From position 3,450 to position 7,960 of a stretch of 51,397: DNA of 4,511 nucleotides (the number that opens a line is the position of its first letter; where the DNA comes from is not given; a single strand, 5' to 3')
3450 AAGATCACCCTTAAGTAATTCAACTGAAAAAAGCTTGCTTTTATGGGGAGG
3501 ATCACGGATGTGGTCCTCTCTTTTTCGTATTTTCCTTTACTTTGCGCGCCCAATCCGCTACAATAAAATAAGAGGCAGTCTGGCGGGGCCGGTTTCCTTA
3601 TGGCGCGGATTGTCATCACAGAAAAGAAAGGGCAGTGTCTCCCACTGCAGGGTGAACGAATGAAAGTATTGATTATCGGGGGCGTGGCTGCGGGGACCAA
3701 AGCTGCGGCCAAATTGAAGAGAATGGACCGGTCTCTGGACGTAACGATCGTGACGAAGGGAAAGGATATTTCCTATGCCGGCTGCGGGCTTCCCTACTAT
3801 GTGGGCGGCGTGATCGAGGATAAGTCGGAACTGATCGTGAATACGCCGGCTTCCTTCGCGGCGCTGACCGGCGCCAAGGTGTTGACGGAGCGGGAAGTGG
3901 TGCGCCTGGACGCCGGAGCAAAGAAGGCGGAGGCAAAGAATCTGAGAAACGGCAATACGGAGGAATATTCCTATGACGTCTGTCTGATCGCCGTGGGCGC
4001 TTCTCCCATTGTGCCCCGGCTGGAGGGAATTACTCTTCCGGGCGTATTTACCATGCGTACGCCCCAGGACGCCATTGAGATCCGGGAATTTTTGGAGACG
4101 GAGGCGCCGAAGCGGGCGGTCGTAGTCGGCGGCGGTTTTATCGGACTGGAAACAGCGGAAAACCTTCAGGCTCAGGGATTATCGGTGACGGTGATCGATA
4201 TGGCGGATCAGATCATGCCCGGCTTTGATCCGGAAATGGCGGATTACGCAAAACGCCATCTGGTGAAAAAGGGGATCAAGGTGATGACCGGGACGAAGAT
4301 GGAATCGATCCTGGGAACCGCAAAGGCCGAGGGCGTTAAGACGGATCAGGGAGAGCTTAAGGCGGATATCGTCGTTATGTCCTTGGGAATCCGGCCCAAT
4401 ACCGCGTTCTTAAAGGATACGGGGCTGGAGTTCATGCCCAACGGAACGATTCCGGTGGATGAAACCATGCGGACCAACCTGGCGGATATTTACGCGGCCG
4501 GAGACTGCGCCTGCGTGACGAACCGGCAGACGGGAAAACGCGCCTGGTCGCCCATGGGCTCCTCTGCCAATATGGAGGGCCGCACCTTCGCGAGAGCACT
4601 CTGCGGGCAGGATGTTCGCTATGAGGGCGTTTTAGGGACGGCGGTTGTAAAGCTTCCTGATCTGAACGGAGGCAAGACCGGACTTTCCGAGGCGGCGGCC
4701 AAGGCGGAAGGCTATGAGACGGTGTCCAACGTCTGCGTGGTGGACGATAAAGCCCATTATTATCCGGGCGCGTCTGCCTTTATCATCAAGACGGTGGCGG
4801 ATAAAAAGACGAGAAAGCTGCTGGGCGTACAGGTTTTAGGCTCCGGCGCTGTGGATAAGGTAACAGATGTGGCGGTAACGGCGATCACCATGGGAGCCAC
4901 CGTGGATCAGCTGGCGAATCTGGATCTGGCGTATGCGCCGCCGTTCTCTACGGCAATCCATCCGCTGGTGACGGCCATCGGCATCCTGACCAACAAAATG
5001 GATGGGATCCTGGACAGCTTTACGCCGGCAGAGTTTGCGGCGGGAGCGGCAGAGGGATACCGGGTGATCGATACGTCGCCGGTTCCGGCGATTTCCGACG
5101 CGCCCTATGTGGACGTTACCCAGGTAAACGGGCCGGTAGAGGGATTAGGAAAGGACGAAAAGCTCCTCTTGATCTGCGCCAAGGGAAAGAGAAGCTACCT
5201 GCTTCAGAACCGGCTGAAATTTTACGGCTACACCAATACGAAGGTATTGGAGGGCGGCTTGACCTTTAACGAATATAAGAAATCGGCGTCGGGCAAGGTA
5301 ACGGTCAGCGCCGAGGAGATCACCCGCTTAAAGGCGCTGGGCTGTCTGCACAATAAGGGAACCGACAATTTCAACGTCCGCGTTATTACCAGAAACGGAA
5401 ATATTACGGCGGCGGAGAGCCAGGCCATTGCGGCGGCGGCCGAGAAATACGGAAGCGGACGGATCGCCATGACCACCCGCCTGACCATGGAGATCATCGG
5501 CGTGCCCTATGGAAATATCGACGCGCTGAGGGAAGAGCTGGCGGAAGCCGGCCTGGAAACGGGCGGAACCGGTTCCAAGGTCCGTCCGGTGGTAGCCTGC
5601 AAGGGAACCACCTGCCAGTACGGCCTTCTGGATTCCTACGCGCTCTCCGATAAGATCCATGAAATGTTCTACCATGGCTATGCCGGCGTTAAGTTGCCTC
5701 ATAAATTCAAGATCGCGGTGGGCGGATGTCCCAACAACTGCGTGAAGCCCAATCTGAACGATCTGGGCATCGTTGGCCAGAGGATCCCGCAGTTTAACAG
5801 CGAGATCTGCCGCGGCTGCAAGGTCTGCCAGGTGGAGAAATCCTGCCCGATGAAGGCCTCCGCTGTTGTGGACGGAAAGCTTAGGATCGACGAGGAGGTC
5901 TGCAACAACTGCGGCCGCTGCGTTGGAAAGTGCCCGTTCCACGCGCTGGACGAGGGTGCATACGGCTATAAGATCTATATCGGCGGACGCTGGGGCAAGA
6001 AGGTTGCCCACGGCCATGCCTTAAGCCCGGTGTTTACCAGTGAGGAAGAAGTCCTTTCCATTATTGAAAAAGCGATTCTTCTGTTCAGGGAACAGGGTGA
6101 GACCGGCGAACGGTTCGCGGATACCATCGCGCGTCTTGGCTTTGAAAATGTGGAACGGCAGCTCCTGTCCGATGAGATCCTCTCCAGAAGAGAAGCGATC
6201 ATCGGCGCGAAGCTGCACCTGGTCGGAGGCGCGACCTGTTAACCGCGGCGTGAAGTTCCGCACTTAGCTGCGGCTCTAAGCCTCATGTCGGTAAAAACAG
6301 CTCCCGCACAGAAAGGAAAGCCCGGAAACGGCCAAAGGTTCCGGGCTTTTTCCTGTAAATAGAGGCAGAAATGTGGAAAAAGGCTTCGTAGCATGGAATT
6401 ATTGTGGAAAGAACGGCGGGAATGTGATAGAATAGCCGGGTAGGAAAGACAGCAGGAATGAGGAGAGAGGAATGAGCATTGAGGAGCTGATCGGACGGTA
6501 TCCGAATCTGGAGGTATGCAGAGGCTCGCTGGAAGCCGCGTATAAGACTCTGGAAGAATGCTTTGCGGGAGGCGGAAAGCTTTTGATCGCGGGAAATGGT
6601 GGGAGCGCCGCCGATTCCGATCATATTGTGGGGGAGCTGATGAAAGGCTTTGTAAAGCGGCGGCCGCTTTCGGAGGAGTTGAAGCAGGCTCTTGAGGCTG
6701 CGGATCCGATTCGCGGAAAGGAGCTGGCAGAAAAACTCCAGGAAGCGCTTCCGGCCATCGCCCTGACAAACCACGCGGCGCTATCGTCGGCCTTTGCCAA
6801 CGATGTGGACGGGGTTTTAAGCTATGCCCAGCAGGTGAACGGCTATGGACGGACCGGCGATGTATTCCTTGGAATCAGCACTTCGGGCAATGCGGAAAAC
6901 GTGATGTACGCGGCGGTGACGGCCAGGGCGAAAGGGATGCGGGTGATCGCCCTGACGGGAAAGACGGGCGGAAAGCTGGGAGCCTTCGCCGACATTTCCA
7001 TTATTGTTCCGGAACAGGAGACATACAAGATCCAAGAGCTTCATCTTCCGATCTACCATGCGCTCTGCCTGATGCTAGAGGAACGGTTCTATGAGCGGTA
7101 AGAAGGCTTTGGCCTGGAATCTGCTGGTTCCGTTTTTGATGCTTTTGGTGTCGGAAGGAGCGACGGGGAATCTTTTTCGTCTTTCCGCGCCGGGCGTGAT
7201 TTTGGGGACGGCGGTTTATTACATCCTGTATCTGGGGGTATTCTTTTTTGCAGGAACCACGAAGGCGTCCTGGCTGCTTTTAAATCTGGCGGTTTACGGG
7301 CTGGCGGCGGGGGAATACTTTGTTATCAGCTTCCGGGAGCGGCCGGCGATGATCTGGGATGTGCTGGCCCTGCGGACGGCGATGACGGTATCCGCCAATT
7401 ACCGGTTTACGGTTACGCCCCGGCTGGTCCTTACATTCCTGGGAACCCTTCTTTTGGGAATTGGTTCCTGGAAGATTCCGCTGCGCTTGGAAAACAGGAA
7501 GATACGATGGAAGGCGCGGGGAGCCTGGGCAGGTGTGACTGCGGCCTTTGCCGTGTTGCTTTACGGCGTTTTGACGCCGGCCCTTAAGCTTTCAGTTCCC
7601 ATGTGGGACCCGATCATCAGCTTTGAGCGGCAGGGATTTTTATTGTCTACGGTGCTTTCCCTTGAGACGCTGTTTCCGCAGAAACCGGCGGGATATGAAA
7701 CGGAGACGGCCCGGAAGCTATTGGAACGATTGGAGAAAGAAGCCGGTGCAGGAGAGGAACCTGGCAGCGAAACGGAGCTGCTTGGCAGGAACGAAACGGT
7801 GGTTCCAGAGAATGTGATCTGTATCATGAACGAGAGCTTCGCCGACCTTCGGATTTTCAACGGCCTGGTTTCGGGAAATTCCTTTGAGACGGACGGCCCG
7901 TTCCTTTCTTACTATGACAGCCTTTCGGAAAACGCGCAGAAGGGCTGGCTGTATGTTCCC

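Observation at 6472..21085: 14.6 kb, 11-gene single-strand operon combining LtaS-like, three GT-C-like, CDP-sugar, LicD and GtrB-like functions: candidate undescribed envelope glycopolymer system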

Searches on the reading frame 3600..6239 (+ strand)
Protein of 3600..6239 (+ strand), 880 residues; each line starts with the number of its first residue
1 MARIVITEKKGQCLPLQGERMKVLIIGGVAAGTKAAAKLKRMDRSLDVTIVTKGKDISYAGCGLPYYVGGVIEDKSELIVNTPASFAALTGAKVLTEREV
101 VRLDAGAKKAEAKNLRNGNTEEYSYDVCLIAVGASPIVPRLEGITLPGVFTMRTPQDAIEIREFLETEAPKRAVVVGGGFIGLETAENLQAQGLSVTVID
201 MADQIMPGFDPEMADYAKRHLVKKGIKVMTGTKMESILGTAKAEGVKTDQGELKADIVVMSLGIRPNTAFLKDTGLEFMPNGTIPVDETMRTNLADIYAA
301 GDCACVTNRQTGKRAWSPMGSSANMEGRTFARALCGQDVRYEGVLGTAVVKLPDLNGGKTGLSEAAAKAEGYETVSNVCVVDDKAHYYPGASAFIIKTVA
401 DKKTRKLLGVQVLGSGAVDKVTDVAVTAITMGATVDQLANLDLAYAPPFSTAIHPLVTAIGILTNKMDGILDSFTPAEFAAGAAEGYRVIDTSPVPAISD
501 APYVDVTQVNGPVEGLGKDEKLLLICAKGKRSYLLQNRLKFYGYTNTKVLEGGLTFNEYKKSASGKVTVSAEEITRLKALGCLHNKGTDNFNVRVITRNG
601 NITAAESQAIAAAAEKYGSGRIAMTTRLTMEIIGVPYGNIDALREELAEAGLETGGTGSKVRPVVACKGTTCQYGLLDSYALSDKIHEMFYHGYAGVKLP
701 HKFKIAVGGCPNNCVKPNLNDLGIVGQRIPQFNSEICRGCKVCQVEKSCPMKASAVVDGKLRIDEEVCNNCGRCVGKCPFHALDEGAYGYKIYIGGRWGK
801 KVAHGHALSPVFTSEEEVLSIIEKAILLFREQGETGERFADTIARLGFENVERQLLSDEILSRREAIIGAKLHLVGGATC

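Call 4: search_protein_families(library=pfam, proteins=[window:3600-6239:+], max_evalue=0.01)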
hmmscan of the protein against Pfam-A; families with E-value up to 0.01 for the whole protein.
window:3600-6239:+ (880 aa): 23 families
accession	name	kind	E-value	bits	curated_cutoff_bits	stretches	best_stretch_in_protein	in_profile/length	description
PF07992.20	Pyr_redox_2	-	4.6e-66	223.6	26.1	1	21-309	1-278/291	Pyridine nucleotide-disulphide oxidoreductase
PF01077.27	NIR_SIR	-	1e-29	103.5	27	1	658-855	2-150/158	Nitrite and sulphite reductase 4Fe-4S domain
PF00070.33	Pyr_redox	-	4.5e-22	78.8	22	1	172-248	1-79/82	Pyridine nucleotide-disulphide oxidoreductase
PF02852.28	Pyr_redox_dim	-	5.8e-16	59.1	25.3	1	353-454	7-107/110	Pyridine nucleotide-disulphide oxidoreductase, dimerisation domain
PF03460.22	NIR_SIR_ferr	-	1e-15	57.6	24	1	587-650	4-69/69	Nitrite/Sulfite reductase ferredoxin-like half domain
PF13738.12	Pyr_redox_3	-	8.7e-11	42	30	1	170-301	164-305/305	Pyridine nucleotide-disulphide oxidoreductase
PF01266.30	DAO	-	2.2e-09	37.8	27.9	1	173-204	2-33/353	FAD dependent oxidoreductase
PF12837.12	Fer4_6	-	4.9e-07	29.8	25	1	762-783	3-24/24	4Fe-4S binding domain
PF13450.12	NAD_binding_8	-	5.3e-07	30.3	21.9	1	175-205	1-31/68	NAD(P)-binding Rossmann-like domain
PF13237.11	Fer4_10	-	5.4e-07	29.9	25.5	1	731-779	3-53/53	4Fe-4S dicluster domain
PF12797.12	Fer4_2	-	2.3e-06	27.6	24.5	1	761-780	3-22/22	4Fe-4S binding domain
PF00037.32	Fer4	-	5.2e-06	26.5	21.1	1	762-783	2-23/24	4Fe-4S binding domain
PF00581.25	Rhodanese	-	2.7e-05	25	22.2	1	468-554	15-96/102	Rhodanese-like domain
PF13241.12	NAD_binding_7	-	0.00021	22.3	22.1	0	171-202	8-39/104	Putative NAD(P)-binding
PF12838.12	Fer4_7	-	0.00034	21.4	27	1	737-782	2-52/52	4Fe-4S dicluster domain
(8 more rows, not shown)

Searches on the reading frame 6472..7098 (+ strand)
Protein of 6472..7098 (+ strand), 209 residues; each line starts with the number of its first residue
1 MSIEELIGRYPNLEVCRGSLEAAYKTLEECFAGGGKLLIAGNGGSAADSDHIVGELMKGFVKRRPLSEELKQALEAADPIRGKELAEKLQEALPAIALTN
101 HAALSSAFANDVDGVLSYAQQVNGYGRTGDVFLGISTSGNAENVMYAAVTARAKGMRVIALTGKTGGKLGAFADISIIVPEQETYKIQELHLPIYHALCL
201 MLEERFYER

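Call 3: search_protein_families(library=pfam, proteins=[window:6472-7098:+], max_evalue=0.01)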
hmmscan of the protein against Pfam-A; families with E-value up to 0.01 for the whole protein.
window:6472-7098:+ (209 aa): 2 families
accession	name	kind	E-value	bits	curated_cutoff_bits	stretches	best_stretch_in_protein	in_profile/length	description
PF13580.11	SIS_2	-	2.5e-19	70.1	27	2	88-163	63-138/138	SIS domain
PF01380.27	SIS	-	7.4e-08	32.7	25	1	122-185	47-110/131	SIS domain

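Call 5: search_protein_families(library=ncbifam, proteins=[window:6472-7098:+], max_evalue=0.01)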
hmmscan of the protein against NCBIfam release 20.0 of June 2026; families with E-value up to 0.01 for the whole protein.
window:6472-7098:+ (209 aa): 17 families
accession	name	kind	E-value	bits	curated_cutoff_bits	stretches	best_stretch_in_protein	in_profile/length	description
NF010546.0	PRK13936.1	equivalog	7.8e-42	143.3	276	2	87-205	70-191/197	phosphoheptose isomerase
TIGR00441.1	gmhA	equivalog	3.9e-40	137.4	209.45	2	90-203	41-154/154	D-sedoheptulose 7-phosphate isomerase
NF001628.0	PRK00414.1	equivalog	5.5e-32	111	265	2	91-205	75-189/192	D-sedoheptulose 7-phosphate isomerase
NF010547.0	PRK13938.1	equivalog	2.2e-28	99.2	320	2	93-203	78-188/196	D-sedoheptulose 7-phosphate isomerase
NF008138.0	PRK10886.1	equivalog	5.7e-25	88.2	352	1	90-206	71-190/196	DnaA initiator-associating protein DiaA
TIGR03127.2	RuMP_HxlB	equivalog_domain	4.9e-08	33.1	160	1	128-186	72-130/178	6-phospho-3-hexuloisomerase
NF041755.1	RuMP_HxlAB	equivalog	6.4e-07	28.7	500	1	127-187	287-347/391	bifunctional 3-hexulose-6-phosphate synthase/6-phospho-3-hexuloisomerase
NF040776.2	AlsR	equivalog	1.3e-06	27.6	400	1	128-185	176-233/279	transcriptional repressor AlsR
NF008458.0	PRK11337.1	equivalog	5e-06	25.7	378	1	128-185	188-245/293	MurR/RpiR family transcriptional regulator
NF002805.0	PRK02947.1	subfamily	2e-05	23.9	135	1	108-163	88-142/247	sugar isomerase domain-containing protein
TIGR00274.1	TIGR00274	equivalog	8e-05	21.8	302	1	129-178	127-176/291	N-acetylmuramic acid 6-phosphate etherase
NF006426.0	PRK08674.1-6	subfamily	0.00028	19.8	295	1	131-174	93-134/354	bifunctional phosphoglucose/phosphomannose isomerase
TIGR02128.1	G6PI_arch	equivalog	0.0013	17.7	213.9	1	131-173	69-109/308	bifunctional phosphoglucose/phosphomannose isomerase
NF012026.0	PRK15482.1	equivalog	0.0014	18.2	408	1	127-176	181-230/285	HTH-type transcriptional regulator MurR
NF003915.0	PRK05441.1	subfamily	0.0018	17.3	168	1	127-179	130-182/300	N-acetylmuramic acid 6-phosphate etherase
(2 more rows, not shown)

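Call 48: search_solved_structures(query=window:6472-7098:+, max_evalue=0.001)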
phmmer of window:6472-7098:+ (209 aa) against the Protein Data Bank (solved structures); distinct sequences matched with E-value up to 0.001: 15.
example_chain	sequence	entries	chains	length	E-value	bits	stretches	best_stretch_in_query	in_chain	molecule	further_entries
1tk9_A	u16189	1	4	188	2.2e-30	109.1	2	88-206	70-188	Phosphoheptose isomerase 1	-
2xbl_A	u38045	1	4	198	3.7e-30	108.4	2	92-207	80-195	PHOSPHOHEPTOSE ISOMERASE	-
2x3y_A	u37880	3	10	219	5.5e-30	107.8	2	92-206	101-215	PHOSPHOHEPTOSE ISOMERASE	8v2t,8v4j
5lu5_A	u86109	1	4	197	8.4e-30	107.2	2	92-207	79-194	Phosphoheptose isomerase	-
5ltz_A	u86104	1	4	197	9.7e-30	107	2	92-207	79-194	Phosphoheptose isomerase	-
5lu6_A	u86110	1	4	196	4.4e-29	104.9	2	92-207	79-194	Phosphoheptose isomerase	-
5lu7_A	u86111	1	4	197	5.2e-29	104.6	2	92-207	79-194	Phosphoheptose isomerase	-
5i01_A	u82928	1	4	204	1.7e-28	103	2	87-203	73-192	Phosphoheptose isomerase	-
2i22_A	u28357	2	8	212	1.1e-27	100.3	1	92-205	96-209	Phosphoheptose isomerase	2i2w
1x92_A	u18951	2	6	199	1.8e-27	99.6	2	90-206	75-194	PHOSPHOHEPTOSE ISOMERASE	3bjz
1x94_A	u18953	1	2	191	2.3e-27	99.2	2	92-204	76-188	putative Phosphoheptose isomerase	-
5by2_A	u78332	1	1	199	2.4e-26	95.9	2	90-205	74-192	Phosphoheptose isomerase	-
2yva_A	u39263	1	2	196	7.6e-23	84.5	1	91-206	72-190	DnaA initiator-associating protein diaA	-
4u6n_A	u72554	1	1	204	9e-23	84.3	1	91-206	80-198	DnaA initiator-associating protein DiaA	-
3trj_A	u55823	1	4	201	1.5e-22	83.6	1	91-207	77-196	Phosphoheptose isomerase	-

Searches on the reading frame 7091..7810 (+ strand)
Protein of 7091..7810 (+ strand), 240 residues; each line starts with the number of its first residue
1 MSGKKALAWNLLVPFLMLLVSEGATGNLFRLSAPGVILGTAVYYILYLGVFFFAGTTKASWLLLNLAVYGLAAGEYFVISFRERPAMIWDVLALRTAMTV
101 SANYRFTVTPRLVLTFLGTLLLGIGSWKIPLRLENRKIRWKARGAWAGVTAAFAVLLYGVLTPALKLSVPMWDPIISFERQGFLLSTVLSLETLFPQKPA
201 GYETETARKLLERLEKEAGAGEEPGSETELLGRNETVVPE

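Call 80: search_protein_families(library=pfam, proteins=[window:7091-7810:+], max_evalue=1)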
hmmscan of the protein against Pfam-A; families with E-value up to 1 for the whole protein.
window:7091-7810:+ (240 aa): 0 families
